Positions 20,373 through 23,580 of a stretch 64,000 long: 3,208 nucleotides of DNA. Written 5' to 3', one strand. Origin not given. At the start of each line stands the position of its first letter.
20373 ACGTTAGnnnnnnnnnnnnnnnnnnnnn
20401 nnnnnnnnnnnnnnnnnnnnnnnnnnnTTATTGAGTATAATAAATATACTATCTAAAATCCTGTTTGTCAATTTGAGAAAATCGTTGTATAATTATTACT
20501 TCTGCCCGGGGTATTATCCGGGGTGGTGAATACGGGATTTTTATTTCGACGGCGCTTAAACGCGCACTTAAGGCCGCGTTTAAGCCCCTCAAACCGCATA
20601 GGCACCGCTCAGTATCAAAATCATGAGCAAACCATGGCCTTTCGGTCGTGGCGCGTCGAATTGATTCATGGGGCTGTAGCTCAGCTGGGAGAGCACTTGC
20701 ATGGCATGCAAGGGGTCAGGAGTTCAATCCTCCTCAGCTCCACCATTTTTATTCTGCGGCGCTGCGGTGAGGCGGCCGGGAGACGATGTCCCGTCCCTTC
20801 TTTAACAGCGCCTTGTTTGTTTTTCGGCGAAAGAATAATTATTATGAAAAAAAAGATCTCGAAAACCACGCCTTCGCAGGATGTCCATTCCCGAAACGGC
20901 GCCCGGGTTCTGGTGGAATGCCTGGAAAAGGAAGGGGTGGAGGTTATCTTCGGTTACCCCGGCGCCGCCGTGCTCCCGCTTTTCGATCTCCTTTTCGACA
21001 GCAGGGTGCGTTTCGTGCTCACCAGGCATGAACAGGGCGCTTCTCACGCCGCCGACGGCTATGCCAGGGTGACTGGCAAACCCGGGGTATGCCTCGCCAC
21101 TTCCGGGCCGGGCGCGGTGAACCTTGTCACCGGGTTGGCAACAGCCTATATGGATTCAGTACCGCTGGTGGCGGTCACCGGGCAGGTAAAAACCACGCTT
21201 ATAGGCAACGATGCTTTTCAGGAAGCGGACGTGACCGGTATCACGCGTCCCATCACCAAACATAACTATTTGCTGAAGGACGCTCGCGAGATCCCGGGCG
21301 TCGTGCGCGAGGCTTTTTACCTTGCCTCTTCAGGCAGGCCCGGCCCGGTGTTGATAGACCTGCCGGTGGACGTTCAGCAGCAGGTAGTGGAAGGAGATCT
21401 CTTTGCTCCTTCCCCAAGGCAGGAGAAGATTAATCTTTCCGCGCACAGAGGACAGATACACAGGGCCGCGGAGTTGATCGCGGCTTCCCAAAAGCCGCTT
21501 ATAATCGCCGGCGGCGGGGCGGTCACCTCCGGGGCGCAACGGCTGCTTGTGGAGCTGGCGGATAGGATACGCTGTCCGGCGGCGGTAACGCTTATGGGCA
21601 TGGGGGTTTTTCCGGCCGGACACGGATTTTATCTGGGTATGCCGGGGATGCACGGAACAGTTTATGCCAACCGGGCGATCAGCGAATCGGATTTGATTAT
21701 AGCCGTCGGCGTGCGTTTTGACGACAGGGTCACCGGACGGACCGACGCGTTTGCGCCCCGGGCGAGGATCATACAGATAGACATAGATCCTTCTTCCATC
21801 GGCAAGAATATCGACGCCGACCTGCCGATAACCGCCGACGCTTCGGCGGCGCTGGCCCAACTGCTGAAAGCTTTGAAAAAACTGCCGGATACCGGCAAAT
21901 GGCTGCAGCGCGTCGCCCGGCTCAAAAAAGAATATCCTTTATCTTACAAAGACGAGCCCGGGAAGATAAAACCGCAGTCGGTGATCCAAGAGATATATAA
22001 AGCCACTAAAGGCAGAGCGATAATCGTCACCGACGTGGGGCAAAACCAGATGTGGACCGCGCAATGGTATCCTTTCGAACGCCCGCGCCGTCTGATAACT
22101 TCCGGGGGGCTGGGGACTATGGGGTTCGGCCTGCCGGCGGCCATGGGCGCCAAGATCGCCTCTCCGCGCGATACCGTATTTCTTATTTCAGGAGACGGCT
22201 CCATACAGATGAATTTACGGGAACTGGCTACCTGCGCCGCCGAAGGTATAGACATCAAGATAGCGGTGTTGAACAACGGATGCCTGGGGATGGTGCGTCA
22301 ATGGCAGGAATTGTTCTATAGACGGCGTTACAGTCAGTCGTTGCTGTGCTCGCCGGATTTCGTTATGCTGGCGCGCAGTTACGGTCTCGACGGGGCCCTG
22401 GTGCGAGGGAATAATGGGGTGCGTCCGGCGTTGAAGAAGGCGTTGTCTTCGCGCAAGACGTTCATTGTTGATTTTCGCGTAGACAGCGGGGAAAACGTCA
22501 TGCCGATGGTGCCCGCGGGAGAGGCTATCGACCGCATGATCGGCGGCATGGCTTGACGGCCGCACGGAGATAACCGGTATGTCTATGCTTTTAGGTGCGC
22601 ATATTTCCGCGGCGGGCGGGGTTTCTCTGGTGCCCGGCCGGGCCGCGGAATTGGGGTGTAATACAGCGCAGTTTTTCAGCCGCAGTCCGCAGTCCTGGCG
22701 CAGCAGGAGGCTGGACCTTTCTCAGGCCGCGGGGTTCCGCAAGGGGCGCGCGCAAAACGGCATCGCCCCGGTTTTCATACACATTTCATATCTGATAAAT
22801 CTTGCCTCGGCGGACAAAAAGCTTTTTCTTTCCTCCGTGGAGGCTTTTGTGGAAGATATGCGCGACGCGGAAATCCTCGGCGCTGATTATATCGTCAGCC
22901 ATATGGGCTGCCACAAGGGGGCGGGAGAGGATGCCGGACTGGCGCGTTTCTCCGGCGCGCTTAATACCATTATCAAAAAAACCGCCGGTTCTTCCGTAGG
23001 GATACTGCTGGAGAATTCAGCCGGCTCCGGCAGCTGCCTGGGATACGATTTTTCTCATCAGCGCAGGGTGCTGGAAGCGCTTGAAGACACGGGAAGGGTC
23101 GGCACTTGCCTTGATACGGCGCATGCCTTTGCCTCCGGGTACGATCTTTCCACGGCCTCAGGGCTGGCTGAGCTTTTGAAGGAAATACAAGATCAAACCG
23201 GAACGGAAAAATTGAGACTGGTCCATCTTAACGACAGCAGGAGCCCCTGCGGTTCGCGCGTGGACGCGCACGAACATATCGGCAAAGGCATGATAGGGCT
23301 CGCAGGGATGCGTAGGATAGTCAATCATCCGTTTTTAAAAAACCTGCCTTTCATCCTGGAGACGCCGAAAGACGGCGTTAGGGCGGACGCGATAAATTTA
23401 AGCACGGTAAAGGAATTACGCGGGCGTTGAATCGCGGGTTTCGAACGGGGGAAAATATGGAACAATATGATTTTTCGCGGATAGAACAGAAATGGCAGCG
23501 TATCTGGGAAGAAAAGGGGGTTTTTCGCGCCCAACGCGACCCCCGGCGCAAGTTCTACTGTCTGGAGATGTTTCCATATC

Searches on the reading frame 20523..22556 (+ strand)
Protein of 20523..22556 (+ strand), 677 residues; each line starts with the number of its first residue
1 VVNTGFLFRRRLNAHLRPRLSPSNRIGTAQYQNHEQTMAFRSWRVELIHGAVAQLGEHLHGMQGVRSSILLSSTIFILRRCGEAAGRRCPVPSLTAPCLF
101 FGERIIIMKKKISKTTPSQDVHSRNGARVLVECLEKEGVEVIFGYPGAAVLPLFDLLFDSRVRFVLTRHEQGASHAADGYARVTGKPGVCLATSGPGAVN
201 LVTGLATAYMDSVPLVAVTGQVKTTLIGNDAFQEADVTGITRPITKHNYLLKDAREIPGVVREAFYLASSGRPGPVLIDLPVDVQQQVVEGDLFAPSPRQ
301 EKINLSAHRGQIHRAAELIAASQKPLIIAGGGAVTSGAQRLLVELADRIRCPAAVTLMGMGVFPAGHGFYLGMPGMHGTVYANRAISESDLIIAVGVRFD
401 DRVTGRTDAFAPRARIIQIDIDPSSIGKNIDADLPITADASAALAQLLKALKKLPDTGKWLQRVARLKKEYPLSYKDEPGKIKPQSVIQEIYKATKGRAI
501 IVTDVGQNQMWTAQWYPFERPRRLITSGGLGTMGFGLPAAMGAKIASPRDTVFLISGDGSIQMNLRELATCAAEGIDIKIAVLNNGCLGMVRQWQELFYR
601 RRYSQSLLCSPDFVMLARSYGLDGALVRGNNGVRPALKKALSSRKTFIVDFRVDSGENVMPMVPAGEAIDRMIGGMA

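Call 90: search_protein_families(library=pfam, proteins=[window:20523-22556:+], max_evalue=0.00001)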
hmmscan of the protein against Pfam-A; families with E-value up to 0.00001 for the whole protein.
window:20523-22556:+ (677 aa): 3 families
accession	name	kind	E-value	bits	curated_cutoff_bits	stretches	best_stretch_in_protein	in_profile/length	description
PF02775.26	TPP_enzyme_C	-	1.7e-49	168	21.9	1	504-650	1-150/151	Thiamine pyrophosphate enzyme, C-terminal TPP binding domain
PF00205.28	TPP_enzyme_M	-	7.4e-48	162.2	30.4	1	312-447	1-137/137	Thiamine pyrophosphate enzyme, central domain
PF02776.23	TPP_enzyme_N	-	4.2e-41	139.9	26.8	1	125-238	2-117/119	Thiamine pyrophosphate enzyme, N-terminal TPP binding domain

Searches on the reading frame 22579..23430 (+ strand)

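Call 90: search_protein_families(library=pfam, proteins=[window:22579-23430:+], max_evalue=0.00001)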
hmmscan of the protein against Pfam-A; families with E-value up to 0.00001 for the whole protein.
window:22579-23430:+ (283 aa): 1 family
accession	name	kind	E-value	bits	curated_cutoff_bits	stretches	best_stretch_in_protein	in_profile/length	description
PF01261.30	AP_endonuc_2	-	2.8e-40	139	31.1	1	21-266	3-233/249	Xylose isomerase-like TIM barrel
